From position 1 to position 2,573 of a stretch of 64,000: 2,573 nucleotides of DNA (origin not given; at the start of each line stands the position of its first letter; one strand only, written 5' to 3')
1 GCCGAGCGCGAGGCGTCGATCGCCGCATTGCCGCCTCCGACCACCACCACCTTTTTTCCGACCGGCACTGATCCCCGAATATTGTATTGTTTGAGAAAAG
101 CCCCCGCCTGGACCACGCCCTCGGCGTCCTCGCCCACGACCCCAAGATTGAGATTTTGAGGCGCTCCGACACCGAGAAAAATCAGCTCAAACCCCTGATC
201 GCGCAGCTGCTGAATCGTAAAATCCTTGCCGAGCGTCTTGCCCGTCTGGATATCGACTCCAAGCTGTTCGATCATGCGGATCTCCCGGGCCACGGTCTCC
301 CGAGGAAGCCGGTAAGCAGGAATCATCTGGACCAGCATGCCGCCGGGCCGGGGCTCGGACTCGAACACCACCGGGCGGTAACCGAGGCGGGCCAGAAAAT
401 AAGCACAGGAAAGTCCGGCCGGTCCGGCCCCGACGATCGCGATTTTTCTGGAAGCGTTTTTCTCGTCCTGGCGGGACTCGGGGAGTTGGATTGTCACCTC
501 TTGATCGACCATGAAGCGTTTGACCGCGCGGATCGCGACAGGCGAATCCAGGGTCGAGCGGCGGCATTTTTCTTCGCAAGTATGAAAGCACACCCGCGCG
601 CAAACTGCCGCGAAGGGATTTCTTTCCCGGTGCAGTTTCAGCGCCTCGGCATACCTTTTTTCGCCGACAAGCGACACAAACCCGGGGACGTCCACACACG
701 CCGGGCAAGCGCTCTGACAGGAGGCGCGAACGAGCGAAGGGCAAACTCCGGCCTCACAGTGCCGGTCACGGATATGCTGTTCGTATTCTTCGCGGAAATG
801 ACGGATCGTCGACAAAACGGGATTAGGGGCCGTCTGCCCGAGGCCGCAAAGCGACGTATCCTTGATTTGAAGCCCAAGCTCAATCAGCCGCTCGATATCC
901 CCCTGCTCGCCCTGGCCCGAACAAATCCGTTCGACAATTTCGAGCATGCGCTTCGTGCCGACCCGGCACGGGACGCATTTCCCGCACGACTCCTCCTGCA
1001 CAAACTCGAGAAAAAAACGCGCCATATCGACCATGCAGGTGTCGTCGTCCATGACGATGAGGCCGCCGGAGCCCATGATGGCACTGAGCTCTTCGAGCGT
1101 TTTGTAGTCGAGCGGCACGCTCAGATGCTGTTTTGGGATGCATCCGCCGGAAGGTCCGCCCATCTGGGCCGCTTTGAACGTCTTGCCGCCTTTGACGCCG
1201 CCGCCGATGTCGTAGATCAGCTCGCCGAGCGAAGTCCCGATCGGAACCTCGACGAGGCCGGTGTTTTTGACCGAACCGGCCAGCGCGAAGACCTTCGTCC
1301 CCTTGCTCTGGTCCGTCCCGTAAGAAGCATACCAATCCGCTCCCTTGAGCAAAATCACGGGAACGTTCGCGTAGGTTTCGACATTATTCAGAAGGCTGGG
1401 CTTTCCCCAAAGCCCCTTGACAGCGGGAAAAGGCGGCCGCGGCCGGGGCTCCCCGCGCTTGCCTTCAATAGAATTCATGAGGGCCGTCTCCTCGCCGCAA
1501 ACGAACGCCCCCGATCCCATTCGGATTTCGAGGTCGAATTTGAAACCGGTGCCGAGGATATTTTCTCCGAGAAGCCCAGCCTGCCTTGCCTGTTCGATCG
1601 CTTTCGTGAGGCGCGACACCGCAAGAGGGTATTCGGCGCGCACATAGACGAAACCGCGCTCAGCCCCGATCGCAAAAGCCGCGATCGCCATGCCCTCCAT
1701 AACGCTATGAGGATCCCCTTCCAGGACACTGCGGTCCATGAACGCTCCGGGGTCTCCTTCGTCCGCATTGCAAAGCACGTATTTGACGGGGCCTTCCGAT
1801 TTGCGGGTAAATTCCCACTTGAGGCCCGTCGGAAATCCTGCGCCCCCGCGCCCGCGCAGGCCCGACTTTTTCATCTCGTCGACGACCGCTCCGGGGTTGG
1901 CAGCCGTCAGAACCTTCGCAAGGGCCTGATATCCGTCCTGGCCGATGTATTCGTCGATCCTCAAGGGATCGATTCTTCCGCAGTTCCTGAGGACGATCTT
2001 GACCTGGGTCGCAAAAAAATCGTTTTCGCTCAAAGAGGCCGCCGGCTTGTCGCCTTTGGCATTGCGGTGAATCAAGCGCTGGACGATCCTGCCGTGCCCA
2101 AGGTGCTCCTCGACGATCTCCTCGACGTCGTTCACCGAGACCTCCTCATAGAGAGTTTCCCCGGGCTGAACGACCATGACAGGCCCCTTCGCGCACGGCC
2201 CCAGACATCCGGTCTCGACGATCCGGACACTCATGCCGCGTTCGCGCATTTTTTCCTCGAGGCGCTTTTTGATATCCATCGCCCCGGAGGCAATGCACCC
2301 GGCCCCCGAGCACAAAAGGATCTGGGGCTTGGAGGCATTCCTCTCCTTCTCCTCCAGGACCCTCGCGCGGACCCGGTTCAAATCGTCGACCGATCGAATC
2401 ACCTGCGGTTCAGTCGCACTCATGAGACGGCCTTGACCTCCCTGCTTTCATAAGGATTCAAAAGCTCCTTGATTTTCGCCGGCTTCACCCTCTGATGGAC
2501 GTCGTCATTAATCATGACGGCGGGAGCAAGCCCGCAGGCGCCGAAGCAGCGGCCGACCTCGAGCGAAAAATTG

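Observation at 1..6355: Rex-associated redox module: canonical NfnAB plus a NuoE-like gene and a NuoF-like::GltD-like fusion (Stn/Bfu-type candidate) missed by the ORF track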

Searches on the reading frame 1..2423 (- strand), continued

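Call 11: find_encoding_contigs(protein=P0001, flank=10000, max_places=4)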
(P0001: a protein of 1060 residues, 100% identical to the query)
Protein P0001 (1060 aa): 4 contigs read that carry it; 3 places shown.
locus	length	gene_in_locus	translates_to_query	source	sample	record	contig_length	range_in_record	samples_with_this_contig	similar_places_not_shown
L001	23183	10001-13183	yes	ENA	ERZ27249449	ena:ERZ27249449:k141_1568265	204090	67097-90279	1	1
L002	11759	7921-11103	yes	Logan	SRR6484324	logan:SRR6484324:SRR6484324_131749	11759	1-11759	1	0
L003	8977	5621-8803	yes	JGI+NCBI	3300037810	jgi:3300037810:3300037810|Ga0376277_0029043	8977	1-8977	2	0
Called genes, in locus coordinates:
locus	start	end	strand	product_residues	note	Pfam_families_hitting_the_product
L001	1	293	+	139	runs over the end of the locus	-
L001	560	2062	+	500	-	PF01266:DAO, PF13450:NAD_binding_8 (weak), PF16901:DAO_C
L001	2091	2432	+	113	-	PF07883:Cupin_2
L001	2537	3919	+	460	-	PF12913:SH3_6, PF00877:NLPC_P60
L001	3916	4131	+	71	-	PF20095:DUF6485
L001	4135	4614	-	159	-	PF03330:DPBB_1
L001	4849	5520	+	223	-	-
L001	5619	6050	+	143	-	PF00571:CBS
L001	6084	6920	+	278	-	PF00175:NAD_binding_1 (weak), PF10418:DHODB_Fe-S_bind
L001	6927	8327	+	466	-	PF13738:Pyr_redox_3 (faint), PF14691:Fer4_20, PF02826:2-Hacid_dh_C (faint), PF01262:AlaDh_PNT_C (faint), PF00070:Pyr_redox (faint), PF01494:FAD_binding_3 (faint), PF07992:Pyr_redox_2, PF13450:NAD_binding_8 (weak)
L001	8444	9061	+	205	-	PF06971:Put_DNA-bind_N, PF02629:CoA_binding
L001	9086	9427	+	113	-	PF02627:CMD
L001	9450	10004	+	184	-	PF01257:2Fe-2S_thioredx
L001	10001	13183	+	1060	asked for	PF01257:2Fe-2S_thioredx, PF01512:Complex1_51K, PF10531:SLBB (weak), PF10589:NADH_4Fe-4S, PF14691:Fer4_20, PF01266:DAO (weak), PF07992:Pyr_redox_2, PF13450:NAD_binding_8, +4 more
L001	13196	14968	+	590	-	PF13510:Fer2_4, PF10588:NADH-G_4Fe-4S_3, PF12838:Fer4_7, PF13187:Fer4_9 (weak), PF14697:Fer4_21 (weak), PF22117:Fer4_Nqo3 (weak), PF02906:Fe_hyd_lg_C, PF02256:Fe_hyd_SSU, +2 more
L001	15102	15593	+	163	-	PF01257:2Fe-2S_thioredx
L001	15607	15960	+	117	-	PF01257:2Fe-2S_thioredx (weak)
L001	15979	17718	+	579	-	PF01512:Complex1_51K, PF10531:SLBB (weak), PF10589:NADH_4Fe-4S, PF00037:Fer4 (weak), PF12837:Fer4_6 (weak), PF14697:Fer4_21, PF12838:Fer4_7, PF13187:Fer4_9, +3 more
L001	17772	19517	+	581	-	PF00111:Fer2, PF13510:Fer2_4, PF10588:NADH-G_4Fe-4S_3, PF12838:Fer4_7, PF13187:Fer4_9 (weak), PF00037:Fer4 (weak), PF02906:Fe_hyd_lg_C, PF02256:Fe_hyd_SSU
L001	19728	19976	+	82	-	PF21699:TM1266-like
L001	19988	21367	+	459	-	PF00206:Lyase_1, PF10415:FumaraseC_C (weak)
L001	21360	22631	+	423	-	PF00350:Dynamin_N (faint), PF01926:MMR_HSR1, PF18128:HydF_dimer, PF18133:HydF_tetramer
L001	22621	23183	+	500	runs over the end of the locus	PF04055:Radical_SAM, PF06968:BATS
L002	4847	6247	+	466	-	PF13738:Pyr_redox_3 (faint), PF14691:Fer4_20, PF02826:2-Hacid_dh_C (faint), PF01262:AlaDh_PNT_C (faint), PF00070:Pyr_redox (faint), PF01494:FAD_binding_3 (faint), PF07992:Pyr_redox_2, PF13450:NAD_binding_8 (weak)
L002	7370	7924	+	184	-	PF01257:2Fe-2S_thioredx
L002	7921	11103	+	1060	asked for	PF01257:2Fe-2S_thioredx, PF01512:Complex1_51K, PF10531:SLBB (weak), PF10589:NADH_4Fe-4S, PF14691:Fer4_20, PF01266:DAO (weak), PF07992:Pyr_redox_2, PF13450:NAD_binding_8, +4 more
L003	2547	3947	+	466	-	PF13738:Pyr_redox_3 (faint), PF14691:Fer4_20, PF02826:2-Hacid_dh_C (faint), PF01262:AlaDh_PNT_C (faint), PF00070:Pyr_redox (weak), PF01946:Thi4 (weak), PF07992:Pyr_redox_2, PF13450:NAD_binding_8 (weak), +1 more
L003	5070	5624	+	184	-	PF01257:2Fe-2S_thioredx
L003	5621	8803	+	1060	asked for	PF01257:2Fe-2S_thioredx, PF01512:Complex1_51K, PF10531:SLBB (weak), PF10589:NADH_4Fe-4S, PF14691:Fer4_20, PF01266:DAO (weak), PF07992:Pyr_redox_2, PF13450:NAD_binding_8, +4 more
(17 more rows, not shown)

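Call 16: search_solved_structures(query=P0001, max_evalue=1e-10)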
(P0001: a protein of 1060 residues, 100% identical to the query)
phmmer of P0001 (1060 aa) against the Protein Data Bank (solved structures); distinct sequences matched with E-value up to 1e-10: 76 (the best 60 are shown).
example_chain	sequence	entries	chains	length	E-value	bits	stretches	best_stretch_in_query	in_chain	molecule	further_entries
7q4v_B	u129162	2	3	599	3.8e-234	783.1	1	32-589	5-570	Iron hydrogenase HydB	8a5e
7t2r_B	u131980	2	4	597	6.2e-230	769.2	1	33-570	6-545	NiFe hydrogenase subunit B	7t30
8oh5_B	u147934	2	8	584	1.6e-207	694.9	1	40-593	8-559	NAD-reducing hydrogenase subunit HoxF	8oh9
8a6t_B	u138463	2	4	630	1.2e-205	688.7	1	9-594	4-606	Electron bifurcating hydrogenase subunit HydB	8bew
9bov_B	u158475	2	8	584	4.2e-203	680.3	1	40-576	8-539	NADH dehydrogenase (Quinone)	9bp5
7q4w_B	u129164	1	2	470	4.6e-202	676.9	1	156-589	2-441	Iron hydrogenase HydB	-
9n5u_B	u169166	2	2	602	2.1e-194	651.5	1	43-612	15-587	NfnB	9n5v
9mqx_B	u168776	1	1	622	2.5e-189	634.7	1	12-576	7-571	NADH:ubiquinone oxidoreductase, NADH-binding (51 kD) subunit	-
7p5h_B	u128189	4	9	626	9.1e-185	619.6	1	21-568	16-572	Fe-hydrogenase, subunit beta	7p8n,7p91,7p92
6vw7_B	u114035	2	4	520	6.1e-129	434.8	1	41-547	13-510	NAD-dependent formate dehydrogenase beta subunit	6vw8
2fug_1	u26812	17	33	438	4.5e-120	405.4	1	148-554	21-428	NADH-quinone oxidoreductase chain 1 | NADH-QUINONE OXIDOREDUCTASE SUBUNIT 1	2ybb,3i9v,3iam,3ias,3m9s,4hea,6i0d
9wxb_C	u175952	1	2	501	8e-117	394.7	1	125-547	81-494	Formate dehydrogenase beta subunit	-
7awt_F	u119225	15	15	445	2.1e-115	390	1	152-565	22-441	NADH-quinone oxidoreductase subunit F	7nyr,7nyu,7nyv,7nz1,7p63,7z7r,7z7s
9q8i_F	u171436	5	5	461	2.2e-115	389.9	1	152-565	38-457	NADH-quinone oxidoreductase subunit F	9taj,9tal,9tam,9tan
7p64_F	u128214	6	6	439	3e-115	389.5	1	152-564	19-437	NADH-quinone oxidoreductase subunit F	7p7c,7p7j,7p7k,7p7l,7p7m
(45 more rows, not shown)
